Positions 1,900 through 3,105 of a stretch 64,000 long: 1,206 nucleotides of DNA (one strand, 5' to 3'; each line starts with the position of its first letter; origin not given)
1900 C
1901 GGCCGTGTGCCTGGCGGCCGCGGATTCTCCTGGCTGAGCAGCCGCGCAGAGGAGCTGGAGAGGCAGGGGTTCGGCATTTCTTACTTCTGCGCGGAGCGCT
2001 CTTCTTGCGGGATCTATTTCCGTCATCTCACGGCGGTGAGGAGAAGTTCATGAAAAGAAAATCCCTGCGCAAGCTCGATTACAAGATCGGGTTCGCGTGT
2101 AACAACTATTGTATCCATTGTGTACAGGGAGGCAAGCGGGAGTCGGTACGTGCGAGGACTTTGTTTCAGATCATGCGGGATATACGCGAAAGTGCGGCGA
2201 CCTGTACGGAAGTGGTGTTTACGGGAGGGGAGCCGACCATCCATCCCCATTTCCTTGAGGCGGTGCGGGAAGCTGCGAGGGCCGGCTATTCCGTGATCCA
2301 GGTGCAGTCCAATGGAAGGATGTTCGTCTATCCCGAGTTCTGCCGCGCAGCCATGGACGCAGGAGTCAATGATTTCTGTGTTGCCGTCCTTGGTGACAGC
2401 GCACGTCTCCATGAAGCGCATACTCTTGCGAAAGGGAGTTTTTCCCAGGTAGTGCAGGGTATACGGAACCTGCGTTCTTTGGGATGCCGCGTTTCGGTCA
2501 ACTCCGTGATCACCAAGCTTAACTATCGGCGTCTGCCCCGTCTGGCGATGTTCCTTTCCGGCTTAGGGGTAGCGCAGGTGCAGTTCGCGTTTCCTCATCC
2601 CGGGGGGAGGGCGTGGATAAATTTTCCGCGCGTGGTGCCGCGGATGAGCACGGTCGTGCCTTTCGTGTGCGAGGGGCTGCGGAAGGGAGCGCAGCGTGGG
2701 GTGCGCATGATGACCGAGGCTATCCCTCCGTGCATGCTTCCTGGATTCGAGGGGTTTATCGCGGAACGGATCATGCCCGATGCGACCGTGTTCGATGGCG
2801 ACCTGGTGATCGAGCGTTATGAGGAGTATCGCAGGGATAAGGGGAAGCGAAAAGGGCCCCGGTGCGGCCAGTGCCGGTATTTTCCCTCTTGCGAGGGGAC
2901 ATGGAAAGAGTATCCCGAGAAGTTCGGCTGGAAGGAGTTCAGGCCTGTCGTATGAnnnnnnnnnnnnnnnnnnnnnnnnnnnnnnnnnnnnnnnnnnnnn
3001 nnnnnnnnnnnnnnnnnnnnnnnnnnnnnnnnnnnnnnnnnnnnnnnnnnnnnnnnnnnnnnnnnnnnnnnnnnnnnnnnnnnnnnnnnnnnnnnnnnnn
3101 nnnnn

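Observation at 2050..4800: Three tandem radical-SAM paralogs with conserved motif order and start/stop overlaps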

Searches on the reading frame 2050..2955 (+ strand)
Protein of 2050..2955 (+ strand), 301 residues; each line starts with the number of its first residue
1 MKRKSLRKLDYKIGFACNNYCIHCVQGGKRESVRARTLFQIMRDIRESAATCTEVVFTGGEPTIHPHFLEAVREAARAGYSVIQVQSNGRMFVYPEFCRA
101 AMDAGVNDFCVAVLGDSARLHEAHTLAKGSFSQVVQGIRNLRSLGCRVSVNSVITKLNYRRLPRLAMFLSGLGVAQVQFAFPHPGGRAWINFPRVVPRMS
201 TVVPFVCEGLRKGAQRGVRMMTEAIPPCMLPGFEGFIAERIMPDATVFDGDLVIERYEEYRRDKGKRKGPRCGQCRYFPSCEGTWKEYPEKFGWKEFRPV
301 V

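Call 3: search_protein_families(library=pfam, proteins=[window:2050-2955:+], max_evalue=0.01)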
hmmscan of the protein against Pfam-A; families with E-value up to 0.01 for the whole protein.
window:2050-2955:+ (301 aa): 1 family
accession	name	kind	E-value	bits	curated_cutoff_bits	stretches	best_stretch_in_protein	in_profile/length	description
PF04055.27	Radical_SAM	-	8.8e-20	72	29.5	1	12-162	2-159/166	Radical SAM superfamily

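Call 4: search_protein_families(library=ncbifam, proteins=[window:2050-2955:+], max_evalue=0.01)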
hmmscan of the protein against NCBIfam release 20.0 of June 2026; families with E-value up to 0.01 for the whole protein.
window:2050-2955:+ (301 aa): 49 families (the best 25 are shown)
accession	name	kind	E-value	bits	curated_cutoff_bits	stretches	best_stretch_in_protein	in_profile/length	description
NF038332.1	rSAM_rare_HxsC4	exception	1.3e-44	152.7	500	2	8-228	15-242/335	radical SAM protein HxsC4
TIGR03977.1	rSAM_pair_HxsC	equivalog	4e-25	88.3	267.9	1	16-231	34-254/292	His-Xaa-Ser system radical SAM maturase HxsC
TIGR04466.1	rSAM_BlsE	equivalog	3.2e-18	66.3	400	1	12-178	8-171/327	cytosylglucuronate decarboxylase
TIGR04053.2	TIGR04053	equivalog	1.2e-17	64.2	395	1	16-188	17-192/366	TIGR04053 family radical SAM/SPASM domain-containing protein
TIGR04303.1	GeoRSP_rSAM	equivalog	1.8e-17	63.9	400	1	9-180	7-175/325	GeoRSP system radical SAM/SPASM protein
TIGR04545.1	rSAM_ahbD_hemeb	equivalog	6.2e-17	62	500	1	11-188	4-181/339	heme b synthase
TIGR04317.1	W_rSAM_matur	equivalog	1.3e-16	60.7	380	1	6-180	3-182/349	tungsten cofactor oxidoreductase radical SAM maturase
TIGR04251.1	SCM_rSAM_ScmF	equivalog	2.1e-15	56.9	400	1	6-187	3-187/353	SynChlorMet cassette radical SAM/SPASM protein ScmF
TIGR03913.1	rad_SAM_trio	equivalog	4.7e-15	54.9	591.75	1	11-221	23-233/477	GDL motif peptide-associated radical SAM/SPASM maturase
NF045574.1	sacti_mat_StsB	exception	7.9e-15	54.6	625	1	3-187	92-274/466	StsB family radical SAM/SPASM domain sactipeptide maturase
TIGR04055.1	rSAM_NirJ2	equivalog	1.3e-13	51.2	500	1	15-188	8-180/326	putative heme d1 biosynthesis radical SAM protein NirJ2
TIGR04133.1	rSAM_w_lipo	hypoth_equivalog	1.8e-13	50.2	425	1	3-188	20-208/350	TIGR04133 family radical SAM/SPASM protein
TIGR02668.1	moaA_archaeal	equivalog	3.1e-13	49.4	325.25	1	5-180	8-184/303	GTP 3',8-cyclase MoaA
TIGR04546.1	rSAM_ahbC_deAc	equivalog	5.9e-13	48.4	650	1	15-180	47-211/390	12,18-didecarboxysiroheme deacetylase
TIGR03962.1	mycofact_rSAM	equivalog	2.5e-12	46.7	265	1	9-187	14-190/339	mycofactocin radical SAM maturase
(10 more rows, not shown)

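Call 13: find_homologous_proteins(query=A1, max_evalue=0.00001)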
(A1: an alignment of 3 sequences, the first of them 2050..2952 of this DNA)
Query A1 (3 sequences) (301 aa, profile of the alignment): 922 proteins with E <= 0.00001 among 8000 candidates; the best 120 are listed.
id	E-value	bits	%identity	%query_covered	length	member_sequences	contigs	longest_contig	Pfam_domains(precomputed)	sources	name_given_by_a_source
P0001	3.1e-152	524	100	100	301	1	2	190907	PF04055.28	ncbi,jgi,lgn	jgi:MoaA/NifB/PqqE/SkfB family radical SAM enzyme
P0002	4.7e-100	353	51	98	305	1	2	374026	PF04055.28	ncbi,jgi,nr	ncbi:MAG: radical SAM protein [Candidatus Omnitrophota bacterium]|jgi:MoaA/NifB/PqqE/SkfB family rad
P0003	7.3e-100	352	52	98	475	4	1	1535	PF04055.28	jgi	jgi:cyclic pyranopterin phosphate synthase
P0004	2.7e-98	347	50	98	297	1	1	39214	PF04055.28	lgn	-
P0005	1.3e-97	345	49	98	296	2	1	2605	PF04055.28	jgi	jgi:AhpD family alkylhydroperoxidase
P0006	3.3e-97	343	48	98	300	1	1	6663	PF04055.28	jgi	jgi:MoaA/NifB/PqqE/SkfB family radical SAM enzyme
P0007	3.5e-97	343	53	98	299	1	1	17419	PF04055.28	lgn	-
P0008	5.4e-96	339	51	98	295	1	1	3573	PF04055.28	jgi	-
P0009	5.7e-96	339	50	98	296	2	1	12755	PF04055.28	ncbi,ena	-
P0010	7.5e-96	339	51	97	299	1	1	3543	PF04055.28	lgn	-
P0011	1.2e-95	338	47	100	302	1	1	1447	PF04055.28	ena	-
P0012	1.2e-95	338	50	98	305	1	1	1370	PF04055.28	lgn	-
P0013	1.5e-95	338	50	98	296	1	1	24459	PF04055.28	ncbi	-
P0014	2.2e-95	337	49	98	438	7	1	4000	PF04055.28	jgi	jgi:MoaA/NifB/PqqE/SkfB family radical SAM enzyme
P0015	2.7e-95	337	50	98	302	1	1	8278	PF04055.28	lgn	-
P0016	6.4e-95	336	50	98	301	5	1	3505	PF04055.28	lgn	-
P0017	8.0e-95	336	52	99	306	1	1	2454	PF04055.28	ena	-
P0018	1.2e-94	335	50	98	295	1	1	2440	PF04055.28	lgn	-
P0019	2.9e-94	334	50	98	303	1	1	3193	PF04055.28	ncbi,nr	ncbi:MAG: radical SAM protein [Deltaproteobacteria bacterium]|nr:radical SAM protein [Deltaproteobac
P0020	5.0e-94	333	47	98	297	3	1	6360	PF04055.28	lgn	-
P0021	5.3e-94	333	49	98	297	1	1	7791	PF04055.28,PF13353.12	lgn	-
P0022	6.7e-94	333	50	98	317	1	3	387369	PF04055.28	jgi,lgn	jgi:MoaA/NifB/PqqE/SkfB family radical SAM enzyme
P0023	1.9e-93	331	49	98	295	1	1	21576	PF04055.28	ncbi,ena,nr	ncbi:MAG: radical SAM protein [Candidatus Omnitrophica bacterium]|nr:radical SAM protein [Candidatus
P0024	2.4e-93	331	54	98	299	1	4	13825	PF04055.28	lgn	-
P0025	2.4e-93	331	47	98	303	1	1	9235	PF04055.28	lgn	-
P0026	3.5e-93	330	50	98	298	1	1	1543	PF04055.28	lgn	-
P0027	3.5e-93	330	47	97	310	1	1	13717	PF04055.28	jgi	jgi:MoaA/NifB/PqqE/SkfB family radical SAM enzyme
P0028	4.4e-93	330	51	98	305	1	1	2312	PF04055.28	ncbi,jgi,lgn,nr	ncbi:MAG: radical SAM protein [Candidatus Omnitrophica bacterium]|nr:radical SAM protein [Candidatus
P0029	5.3e-93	330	50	98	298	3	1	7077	PF04055.28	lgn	-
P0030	7.3e-93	329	49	98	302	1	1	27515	PF04055.28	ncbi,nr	ncbi:MAG: radical SAM protein [Deltaproteobacteria bacterium]|nr:radical SAM protein [Deltaproteobac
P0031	8.0e-93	329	49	98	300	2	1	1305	PF04055.28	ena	-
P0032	1.0e-92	329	48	98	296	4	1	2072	PF04055.28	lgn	-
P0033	1.1e-92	329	49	99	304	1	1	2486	PF04055.28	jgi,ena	-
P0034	1.5e-92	328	49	98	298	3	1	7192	PF04055.28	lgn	-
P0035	2.2e-92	328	49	98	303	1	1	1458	PF04055.28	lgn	-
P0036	2.4e-92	327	50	98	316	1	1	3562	PF04055.28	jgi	jgi:MoaA/NifB/PqqE/SkfB family radical SAM enzyme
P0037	2.8e-92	327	51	98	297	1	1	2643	PF04055.28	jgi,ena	-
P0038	3.0e-92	327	49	99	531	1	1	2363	PF04055.28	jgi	-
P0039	3.7e-92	327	49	98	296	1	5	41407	PF04055.28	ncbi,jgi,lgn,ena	-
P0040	5.0e-92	326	49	98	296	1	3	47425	PF04055.28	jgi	jgi:radical SAM protein with 4Fe4S-binding SPASM domain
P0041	5.1e-92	326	47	98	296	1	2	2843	PF04055.28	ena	-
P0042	5.2e-92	326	50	99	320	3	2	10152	PF04055.28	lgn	-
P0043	8.2e-92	326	49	98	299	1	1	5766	PF04055.28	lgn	-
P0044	8.5e-92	326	49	98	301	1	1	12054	PF04055.28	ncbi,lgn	-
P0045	9.5e-92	325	47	98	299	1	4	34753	PF04055.28,PF13353.12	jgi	-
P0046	9.8e-92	325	49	97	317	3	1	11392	PF04055.28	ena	-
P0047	1.1e-91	325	51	99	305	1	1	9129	PF04055.28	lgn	-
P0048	1.1e-91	325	48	98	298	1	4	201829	PF04055.28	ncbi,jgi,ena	-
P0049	1.2e-91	325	47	98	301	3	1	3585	PF04055.28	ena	-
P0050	1.5e-91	325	49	98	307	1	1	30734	PF04055.28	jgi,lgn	jgi:MoaA/NifB/PqqE/SkfB family radical SAM enzyme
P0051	1.6e-91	325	47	98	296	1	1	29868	PF04055.28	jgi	-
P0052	1.8e-91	325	47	98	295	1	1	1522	PF04055.28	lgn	-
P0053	1.9e-91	324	49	98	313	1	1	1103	PF04055.28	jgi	jgi:MoaA/NifB/PqqE/SkfB family radical SAM enzyme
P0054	2.0e-91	324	47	98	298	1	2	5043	PF04055.28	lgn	-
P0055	2.1e-91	324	48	97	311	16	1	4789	PF04055.28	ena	-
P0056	2.5e-91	324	48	98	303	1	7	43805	PF04055.28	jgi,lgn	-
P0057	2.5e-91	324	47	98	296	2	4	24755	PF04055.28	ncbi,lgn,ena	-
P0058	2.6e-91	324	51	99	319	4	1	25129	PF04055.28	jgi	jgi:MoaA/NifB/PqqE/SkfB family radical SAM enzyme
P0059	2.8e-91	324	50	98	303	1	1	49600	PF04055.28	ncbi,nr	ncbi:MAG: radical SAM protein [Patescibacteria group bacterium]|nr:radical SAM protein [Patescibacte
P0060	2.8e-91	324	47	98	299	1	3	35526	PF04055.28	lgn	-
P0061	3.0e-91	324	47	98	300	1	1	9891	PF04055.28,PF13353.12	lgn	-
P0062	3.1e-91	324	48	99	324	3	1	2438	PF04055.28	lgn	-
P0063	4.4e-91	323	46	98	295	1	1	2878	PF04055.28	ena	-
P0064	5.2e-91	323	50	98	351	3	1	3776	PF04055.28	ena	-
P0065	5.6e-91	323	49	98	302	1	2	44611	PF04055.28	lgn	-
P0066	5.9e-91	323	49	97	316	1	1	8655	PF04055.28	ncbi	-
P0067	6.9e-91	323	49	98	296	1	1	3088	PF04055.28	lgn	-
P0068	8.3e-91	322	48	98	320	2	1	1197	PF04055.28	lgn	-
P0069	8.7e-91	322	48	98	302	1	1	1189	PF04055.28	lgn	-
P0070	8.7e-91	322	51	98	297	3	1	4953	PF04055.28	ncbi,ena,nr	ncbi:MAG: putative Fe-S oxidoreductase [Parcubacteria group bacterium LiPW_39]|nr:MAG: putative Fe-S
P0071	1.2e-90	322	46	98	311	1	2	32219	PF04055.28,PF13353.12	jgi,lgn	jgi:MoaA/NifB/PqqE/SkfB family radical SAM enzyme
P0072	1.3e-90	322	47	98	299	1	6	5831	PF04055.28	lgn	-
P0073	1.4e-90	322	47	98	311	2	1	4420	PF04055.28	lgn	-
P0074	2.0e-90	321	53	98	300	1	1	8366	PF04055.28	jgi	-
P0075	2.2e-90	321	46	98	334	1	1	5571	PF04055.28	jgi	-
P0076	2.4e-90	321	49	98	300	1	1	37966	PF04055.28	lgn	-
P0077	2.6e-90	321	46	98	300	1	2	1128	PF04055.28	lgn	-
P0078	4.4e-90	320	47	98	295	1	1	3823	PF04055.28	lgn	-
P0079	4.7e-90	320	45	98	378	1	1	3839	PF04055.28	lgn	-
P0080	6.0e-90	320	48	97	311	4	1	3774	PF04055.28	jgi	jgi:MoaA/NifB/PqqE/SkfB family radical SAM enzyme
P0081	6.0e-90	320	46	98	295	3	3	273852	PF04055.28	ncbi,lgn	-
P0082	6.5e-90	319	45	98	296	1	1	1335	PF04055.28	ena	-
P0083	7.4e-90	319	50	100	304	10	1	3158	PF04055.28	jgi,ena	-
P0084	8.5e-90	319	47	98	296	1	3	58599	PF04055.28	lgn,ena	-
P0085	8.9e-90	319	49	98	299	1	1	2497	PF04055.28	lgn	-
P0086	1.1e-89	319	47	98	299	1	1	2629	PF04055.28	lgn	-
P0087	1.2e-89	319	47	97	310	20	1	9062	PF04055.28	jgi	jgi:molybdenum cofactor biosynthesis enzyme MoaA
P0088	1.3e-89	318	47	98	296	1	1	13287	PF04055.28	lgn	-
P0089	1.4e-89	318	45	98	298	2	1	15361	PF04055.28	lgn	-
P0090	1.9e-89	318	47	98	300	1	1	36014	PF04055.28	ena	-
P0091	1.9e-89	318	49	97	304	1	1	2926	PF04055.28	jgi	jgi:MoaA/NifB/PqqE/SkfB family radical SAM enzyme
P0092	2.0e-89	318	50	98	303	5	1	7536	PF04055.28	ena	-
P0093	2.2e-89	318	47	98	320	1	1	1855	PF04055.28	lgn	-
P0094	2.2e-89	318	48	97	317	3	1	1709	PF04055.28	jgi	jgi:MoaA/NifB/PqqE/SkfB family radical SAM enzyme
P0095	2.5e-89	318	48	100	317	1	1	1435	PF04055.28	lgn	-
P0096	2.5e-89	318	50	98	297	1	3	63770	PF04055.28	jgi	-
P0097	2.6e-89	318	47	98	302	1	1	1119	PF04055.28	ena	-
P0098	2.6e-89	317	48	99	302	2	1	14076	PF04055.28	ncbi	-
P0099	2.6e-89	317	47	98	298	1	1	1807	PF04055.28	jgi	-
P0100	2.8e-89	317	47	99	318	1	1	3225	PF04055.28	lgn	-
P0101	2.9e-89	317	48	98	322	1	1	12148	PF04055.28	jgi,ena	jgi:MoaA/NifB/PqqE/SkfB family radical SAM enzyme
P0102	2.9e-89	317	50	98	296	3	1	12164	PF04055.28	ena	-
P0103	3.0e-89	317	46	98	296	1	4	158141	PF04055.28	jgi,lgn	jgi:MoaA/NifB/PqqE/SkfB family radical SAM enzyme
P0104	3.1e-89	317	47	98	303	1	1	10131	PF04055.28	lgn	-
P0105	3.1e-89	317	46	98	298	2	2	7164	PF04055.28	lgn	-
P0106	3.7e-89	317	51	98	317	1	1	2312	PF04055.28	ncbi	-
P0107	3.9e-89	317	49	98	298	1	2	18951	PF04055.28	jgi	jgi:MoaA/NifB/PqqE/SkfB family radical SAM enzyme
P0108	3.9e-89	317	46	99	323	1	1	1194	PF04055.28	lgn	-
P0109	4.1e-89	317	52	98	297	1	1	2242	PF04055.28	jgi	-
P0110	4.5e-89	317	46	98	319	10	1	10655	PF04055.28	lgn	-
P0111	5.4e-89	316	49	98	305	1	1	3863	PF04055.28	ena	-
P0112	6.5e-89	316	45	99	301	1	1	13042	PF04055.28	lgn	-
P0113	6.8e-89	316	48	98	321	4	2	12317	PF04055.28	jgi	-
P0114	7.7e-89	316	47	99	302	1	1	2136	PF04055.28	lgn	-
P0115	7.9e-89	316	48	99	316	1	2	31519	PF04055.28,PF13353.12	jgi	jgi:MoaA/NifB/PqqE/SkfB family radical SAM enzyme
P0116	8.0e-89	316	48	98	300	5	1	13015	PF04055.28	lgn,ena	-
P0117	8.2e-89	316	47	98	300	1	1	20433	PF04055.28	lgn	-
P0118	8.5e-89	316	49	97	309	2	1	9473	PF04055.28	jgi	jgi:molybdenum cofactor biosynthesis enzyme MoaA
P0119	9.9e-89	316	47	98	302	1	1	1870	PF04055.28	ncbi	-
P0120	1.0e-88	316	47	98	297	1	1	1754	PF04055.28,PF13353.12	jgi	-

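Call 15: find_encoding_contigs(protein=P0001, flank=10000, max_places=4)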
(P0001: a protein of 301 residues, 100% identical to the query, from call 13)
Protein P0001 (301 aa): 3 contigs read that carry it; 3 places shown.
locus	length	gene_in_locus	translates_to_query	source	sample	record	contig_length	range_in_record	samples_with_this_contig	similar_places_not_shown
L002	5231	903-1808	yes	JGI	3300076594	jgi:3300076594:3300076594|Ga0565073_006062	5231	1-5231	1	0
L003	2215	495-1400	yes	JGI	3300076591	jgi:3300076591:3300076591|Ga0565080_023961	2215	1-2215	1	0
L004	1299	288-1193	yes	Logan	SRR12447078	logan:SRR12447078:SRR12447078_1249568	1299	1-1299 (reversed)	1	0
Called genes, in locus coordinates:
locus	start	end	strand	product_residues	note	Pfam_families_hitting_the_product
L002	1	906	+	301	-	?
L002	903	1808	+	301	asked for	PF04055:Radical_SAM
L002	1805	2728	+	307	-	PF04055:Radical_SAM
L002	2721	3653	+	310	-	PF04055:Radical_SAM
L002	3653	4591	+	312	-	-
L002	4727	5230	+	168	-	?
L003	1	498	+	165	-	?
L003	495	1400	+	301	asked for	PF04055:Radical_SAM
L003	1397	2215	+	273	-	?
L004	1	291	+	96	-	?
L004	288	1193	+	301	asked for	PF04055:Radical_SAM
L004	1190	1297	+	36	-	?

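Call 16: find_related_loci(query=window:2050-2952:+, collection=genome_contigs, flank=8000)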
Query window:2050-2952:+ (301 aa) in genome_contigs; peptide patterns used: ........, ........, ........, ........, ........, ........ (x = any residue, [..] = any of these).
56 stretches matched a pattern; 18 encode a relative of the query (tblastn E <= 1e-3); 18 distinct loci.
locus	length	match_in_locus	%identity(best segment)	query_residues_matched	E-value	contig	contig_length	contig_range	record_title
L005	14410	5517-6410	47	7-300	1e-86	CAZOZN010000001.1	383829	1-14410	MAG TPA_asm: uncultured archaeon isolate SRP332253_co2_203 genome assembly, contig: NODE_3_length_383829_cov_9.713503, w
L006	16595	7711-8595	46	6-300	4e-86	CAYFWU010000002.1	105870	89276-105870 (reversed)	MAG TPA_asm: uncultured archaeon isolate ERP108616_co2_128 genome assembly, contig: NODE_110_length_105870_cov_7.528649,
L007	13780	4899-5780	47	6-300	3e-84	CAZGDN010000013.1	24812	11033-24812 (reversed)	MAG TPA_asm: uncultured archaeon isolate SRP141559_co1_70 genome assembly, contig: NODE_868_length_24812_cov_11.427758,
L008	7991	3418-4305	45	6-301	1e-83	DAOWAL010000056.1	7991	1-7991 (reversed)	MAG TPA_asm: Candidatus Aenigmatarchaeota archaeon isolate CSMAG_1834 CSMAG_1834_k141_2665445_length_7991_cov_8.0000, wh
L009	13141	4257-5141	43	6-300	1e-83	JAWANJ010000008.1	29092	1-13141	MAG: Candidatus Iainarchaeum archaeon isolate SRBZ-2_201901_bins_199 SRBZ-2_201901_bins_199_scaffold_8, whole genome sho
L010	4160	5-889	44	6-301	2e-83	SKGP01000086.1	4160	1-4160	MAG: Candidatus Woesearchaeota archaeon isolate CSBr16_154 CSBr16-38455, whole genome shotgun sequence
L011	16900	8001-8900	45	1-300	2e-82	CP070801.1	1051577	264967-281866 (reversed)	MAG: Candidatus Aenigmatarchaeota archaeon isolate bin1364 chromosome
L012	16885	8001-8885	41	6-300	4e-81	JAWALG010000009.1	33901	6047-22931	MAG: Candidatus Iainarchaeum archaeon isolate SRBZ-1_202007_bins_46 SRBZ-1_202007_bins_46_scaffold_9, whole genome shotg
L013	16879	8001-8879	43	7-300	3e-80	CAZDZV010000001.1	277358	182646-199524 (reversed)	MAG TPA_asm: uncultured Methanosarcinales archaeon isolate SRP141376_co2_275 genome assembly, contig: NODE_38_length_277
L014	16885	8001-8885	44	6-300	1e-80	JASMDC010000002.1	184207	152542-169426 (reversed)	MAG: Candidatus Undinarchaeales archaeon isolate ETNP3_MAG_31 NODE_2_length_184207_cov_5.480139, whole genome shotgun se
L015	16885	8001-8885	43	6-300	7e-80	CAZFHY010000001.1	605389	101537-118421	MAG TPA_asm: Candidatus Undinarchaeota archaeon isolate SRP077602_co2_57 genome assembly, contig: NODE_2_length_605389_c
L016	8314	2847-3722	44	9-300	5e-79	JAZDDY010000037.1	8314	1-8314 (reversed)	MAG: Candidatus Iainarchaeum archaeon isolate MEGAHIT-group-0.114 k141_13068873, whole genome shotgun sequence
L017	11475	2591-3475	43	6-300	5e-78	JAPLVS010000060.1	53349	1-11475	MAG: Candidatus Iainarchaeum archaeon isolate LacPavin_0920_SED3_MAG_48_10 LacPavin_0920_SED3_scaffold_223033, whole gen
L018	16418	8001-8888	44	5-300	7e-78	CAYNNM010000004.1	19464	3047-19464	MAG TPA_asm: uncultured Methanosarcinales archaeon isolate SRP257756_co1_20 genome assembly, contig: NODE_2277_length_19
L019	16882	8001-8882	46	7-300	3e-88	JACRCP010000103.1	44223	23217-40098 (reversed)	MAG: Deltaproteobacteria bacterium isolate NC_groundwater_1649_Pr3_B-0.1um_64_26 SR-2_scaffold_141_825811, whole genome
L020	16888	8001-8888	46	6-301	5e-88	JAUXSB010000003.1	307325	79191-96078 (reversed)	MAG: Candidatus Omnitrophota bacterium isolate C12_metabat.bin.33_sub C12_k141_645004, whole genome shotgun sequence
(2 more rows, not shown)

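Call 20: find_encoding_contigs(protein=P0002, flank=10000, max_places=2)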
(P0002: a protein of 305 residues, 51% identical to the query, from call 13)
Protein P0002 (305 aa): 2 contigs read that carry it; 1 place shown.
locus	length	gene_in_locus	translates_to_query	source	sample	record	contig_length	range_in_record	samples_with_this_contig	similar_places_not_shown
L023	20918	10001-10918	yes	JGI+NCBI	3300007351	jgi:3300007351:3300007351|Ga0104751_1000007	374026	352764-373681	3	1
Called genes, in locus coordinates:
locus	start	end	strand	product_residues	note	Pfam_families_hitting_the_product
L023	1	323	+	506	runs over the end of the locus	PF01875:Memo, PF01871:AMMECR1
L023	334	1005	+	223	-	PF02683:DsbD_TM (weak), PF13386:DsbD_2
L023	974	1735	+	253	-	PF20260:PUA_4, PF04452:Methyltrans_RNA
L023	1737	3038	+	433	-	PF00919:UPF0004, PF04055:Radical_SAM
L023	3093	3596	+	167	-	-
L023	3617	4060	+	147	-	PF27806:HxsD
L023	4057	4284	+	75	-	-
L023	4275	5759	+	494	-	PF13353:Fer4_12, PF04055:Radical_SAM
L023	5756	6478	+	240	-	-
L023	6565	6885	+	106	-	-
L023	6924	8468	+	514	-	PF02310:B12-binding, PF04055:Radical_SAM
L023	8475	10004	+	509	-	PF02310:B12-binding, PF04055:Radical_SAM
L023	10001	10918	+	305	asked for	PF04055:Radical_SAM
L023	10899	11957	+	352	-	PF04055:Radical_SAM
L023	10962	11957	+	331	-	PF04055:Radical_SAM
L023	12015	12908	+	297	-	PF04055:Radical_SAM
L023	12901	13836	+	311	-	-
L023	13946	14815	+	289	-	-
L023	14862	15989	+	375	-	PF13884:Peptidase_S74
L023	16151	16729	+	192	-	PF02674:Colicin_V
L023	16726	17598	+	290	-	PF01784:DUF34_NIF3 (faint)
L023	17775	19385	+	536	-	PF01807:Zn_ribbon_DnaG, PF08275:DNAG_N, PF01751:Toprim, PF13155:Toprim_2, PF13662:Toprim_4, PF10410:DnaB_bind, PF00772:DnaB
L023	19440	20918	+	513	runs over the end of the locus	PF03979:Sigma70_r1_1, PF00140:Sigma70_r1_2, PF04542:Sigma70_r2, PF04539:Sigma70_r3, PF04545:Sigma70_r4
